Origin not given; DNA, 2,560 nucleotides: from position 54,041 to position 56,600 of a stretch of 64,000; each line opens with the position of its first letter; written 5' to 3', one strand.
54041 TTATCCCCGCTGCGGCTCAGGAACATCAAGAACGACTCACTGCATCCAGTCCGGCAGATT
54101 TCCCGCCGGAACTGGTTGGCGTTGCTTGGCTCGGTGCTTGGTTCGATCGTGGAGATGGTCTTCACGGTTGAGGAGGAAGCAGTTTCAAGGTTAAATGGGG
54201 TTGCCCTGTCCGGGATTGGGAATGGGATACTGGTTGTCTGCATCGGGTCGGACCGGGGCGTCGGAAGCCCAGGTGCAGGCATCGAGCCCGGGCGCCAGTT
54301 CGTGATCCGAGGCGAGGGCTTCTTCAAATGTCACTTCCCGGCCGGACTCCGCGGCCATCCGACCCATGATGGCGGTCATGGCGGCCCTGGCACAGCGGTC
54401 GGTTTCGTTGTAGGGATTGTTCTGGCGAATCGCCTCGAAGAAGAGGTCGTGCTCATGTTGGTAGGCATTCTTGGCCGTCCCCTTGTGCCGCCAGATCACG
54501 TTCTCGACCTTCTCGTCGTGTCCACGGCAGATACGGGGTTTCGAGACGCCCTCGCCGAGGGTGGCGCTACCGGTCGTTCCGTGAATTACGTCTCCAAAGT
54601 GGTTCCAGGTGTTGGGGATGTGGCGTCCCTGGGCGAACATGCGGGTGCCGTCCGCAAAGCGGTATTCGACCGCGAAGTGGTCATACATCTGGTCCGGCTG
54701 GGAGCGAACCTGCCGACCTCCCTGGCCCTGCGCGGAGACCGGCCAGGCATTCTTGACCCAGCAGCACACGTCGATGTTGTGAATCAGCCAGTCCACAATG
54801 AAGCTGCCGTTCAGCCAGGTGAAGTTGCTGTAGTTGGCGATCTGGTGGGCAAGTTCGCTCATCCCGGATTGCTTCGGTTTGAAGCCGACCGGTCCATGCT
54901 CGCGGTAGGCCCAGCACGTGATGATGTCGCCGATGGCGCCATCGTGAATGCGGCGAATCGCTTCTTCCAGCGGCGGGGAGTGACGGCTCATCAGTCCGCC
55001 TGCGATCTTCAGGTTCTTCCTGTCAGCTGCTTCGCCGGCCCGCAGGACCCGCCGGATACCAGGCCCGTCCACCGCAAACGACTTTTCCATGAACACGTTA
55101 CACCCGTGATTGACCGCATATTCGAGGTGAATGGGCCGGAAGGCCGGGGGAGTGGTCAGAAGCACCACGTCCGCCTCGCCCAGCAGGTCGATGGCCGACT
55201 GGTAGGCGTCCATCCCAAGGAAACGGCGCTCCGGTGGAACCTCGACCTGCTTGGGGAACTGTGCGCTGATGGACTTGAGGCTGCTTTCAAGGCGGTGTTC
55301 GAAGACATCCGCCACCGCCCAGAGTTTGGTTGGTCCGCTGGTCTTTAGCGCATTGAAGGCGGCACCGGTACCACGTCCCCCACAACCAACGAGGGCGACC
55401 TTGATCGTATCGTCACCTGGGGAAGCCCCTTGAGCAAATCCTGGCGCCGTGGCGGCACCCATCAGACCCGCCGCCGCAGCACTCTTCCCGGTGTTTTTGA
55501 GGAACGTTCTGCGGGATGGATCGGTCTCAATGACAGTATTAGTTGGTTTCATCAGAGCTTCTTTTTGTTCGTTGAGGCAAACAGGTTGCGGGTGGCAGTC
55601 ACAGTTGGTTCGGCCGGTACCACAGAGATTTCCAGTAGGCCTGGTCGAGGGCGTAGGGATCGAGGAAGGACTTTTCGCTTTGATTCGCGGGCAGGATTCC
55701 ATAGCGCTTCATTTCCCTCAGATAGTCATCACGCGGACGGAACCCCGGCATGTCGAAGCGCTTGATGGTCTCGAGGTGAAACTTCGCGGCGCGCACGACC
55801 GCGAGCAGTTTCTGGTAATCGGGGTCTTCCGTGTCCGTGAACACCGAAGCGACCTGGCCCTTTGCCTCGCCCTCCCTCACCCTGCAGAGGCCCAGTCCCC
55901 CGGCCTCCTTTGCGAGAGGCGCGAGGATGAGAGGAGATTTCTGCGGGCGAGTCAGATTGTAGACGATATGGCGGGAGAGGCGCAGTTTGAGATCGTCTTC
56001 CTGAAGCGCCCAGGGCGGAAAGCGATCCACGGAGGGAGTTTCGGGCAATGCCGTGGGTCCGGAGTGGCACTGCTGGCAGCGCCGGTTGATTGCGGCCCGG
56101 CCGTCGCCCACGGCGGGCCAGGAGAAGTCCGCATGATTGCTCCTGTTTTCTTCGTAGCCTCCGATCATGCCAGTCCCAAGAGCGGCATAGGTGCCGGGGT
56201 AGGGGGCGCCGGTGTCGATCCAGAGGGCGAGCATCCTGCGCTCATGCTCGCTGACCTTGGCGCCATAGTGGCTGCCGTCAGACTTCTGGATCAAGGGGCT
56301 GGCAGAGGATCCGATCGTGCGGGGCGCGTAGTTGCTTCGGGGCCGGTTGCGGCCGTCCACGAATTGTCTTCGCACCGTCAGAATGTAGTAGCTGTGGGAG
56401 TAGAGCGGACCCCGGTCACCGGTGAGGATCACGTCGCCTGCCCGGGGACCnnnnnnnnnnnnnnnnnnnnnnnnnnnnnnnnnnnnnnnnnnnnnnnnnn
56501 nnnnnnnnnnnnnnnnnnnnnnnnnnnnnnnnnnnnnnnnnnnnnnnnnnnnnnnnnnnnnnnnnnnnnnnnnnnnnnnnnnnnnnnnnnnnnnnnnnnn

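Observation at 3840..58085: Eight paralogous HzsA-architecture beta-propeller c-type cytochromes clustered in one non-anammox island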

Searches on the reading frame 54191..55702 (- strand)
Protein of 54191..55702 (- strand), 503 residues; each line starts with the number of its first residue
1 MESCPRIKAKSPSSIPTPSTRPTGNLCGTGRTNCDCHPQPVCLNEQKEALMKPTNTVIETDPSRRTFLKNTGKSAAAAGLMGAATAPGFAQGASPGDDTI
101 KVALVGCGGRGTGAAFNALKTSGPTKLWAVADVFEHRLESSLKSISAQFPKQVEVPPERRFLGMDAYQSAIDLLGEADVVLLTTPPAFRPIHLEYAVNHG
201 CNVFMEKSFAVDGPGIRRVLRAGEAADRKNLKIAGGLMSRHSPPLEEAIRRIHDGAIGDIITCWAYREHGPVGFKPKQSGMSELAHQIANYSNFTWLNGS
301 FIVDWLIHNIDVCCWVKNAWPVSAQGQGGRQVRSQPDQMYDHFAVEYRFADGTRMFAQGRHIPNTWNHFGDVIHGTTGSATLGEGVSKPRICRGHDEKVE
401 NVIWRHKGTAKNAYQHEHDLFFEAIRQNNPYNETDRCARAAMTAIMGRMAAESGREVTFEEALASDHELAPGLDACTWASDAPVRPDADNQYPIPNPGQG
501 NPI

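Call 7: search_protein_families(library=pfam, proteins=[window:54191-55702:-], max_evalue=0.001)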
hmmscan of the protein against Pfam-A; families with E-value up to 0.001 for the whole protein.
window:54191-55702:- (503 aa): 2 families
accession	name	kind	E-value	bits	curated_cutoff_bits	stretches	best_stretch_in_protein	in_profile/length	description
PF22725.1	GFO_IDH_MocA_C3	-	1.3e-06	28.9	27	1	248-380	4-123/124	GFO/IDH/MocA C-terminal domain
PF01408.29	GFO_IDH_MocA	-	3.9e-05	24.8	24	1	100-221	1-107/120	Oxidoreductase family, NAD-binding Rossmann fold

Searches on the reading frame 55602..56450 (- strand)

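Call 40: search_protein_families(library=pfam, proteins=[window:55602-56450:-], max_evalue=5)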
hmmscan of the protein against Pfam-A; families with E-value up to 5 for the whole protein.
seq(283 aa): 2 families
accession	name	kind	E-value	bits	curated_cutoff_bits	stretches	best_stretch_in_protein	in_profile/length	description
PF13442.11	Cytochrome_CBB3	-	0.031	15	27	1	114-140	3-26/68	Cytochrome C oxidase, cbb3-type, subunit III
PF14376.11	Haem_bd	-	0.043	14.2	27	1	118-136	35-53/133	Haem-binding domain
